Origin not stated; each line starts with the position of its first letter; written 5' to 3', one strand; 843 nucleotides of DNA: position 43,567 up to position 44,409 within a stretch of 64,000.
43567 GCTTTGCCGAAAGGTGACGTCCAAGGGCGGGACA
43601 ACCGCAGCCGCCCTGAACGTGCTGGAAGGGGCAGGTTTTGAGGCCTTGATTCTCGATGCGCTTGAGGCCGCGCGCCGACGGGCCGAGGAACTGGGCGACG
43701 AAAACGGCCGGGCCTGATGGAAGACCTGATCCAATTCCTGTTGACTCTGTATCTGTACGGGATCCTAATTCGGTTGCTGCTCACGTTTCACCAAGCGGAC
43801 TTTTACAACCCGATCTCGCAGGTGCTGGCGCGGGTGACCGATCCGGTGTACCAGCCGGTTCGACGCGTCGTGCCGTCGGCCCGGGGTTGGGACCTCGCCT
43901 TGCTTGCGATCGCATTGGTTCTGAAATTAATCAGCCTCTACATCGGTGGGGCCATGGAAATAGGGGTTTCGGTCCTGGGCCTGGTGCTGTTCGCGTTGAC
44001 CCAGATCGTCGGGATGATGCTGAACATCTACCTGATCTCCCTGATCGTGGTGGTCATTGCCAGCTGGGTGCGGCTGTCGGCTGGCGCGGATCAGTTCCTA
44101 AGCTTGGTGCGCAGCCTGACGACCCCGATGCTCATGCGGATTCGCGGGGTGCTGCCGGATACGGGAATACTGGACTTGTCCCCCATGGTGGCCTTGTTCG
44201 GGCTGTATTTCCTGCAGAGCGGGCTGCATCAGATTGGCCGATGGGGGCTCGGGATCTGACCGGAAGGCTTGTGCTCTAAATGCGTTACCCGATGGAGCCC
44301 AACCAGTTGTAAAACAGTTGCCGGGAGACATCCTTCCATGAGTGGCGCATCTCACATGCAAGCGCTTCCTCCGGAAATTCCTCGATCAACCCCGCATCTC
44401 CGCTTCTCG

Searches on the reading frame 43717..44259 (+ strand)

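Call 76: search_protein_families(library=pfam, proteins=[window:43717-44259:+], max_evalue=0.0001)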
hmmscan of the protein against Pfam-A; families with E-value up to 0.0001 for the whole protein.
window:43717-44259:+ (180 aa): 1 family
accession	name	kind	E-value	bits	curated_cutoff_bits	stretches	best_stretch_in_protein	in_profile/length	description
PF02325.22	YGGT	-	8.9e-29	100.2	27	2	7-73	2-67/70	YGGT family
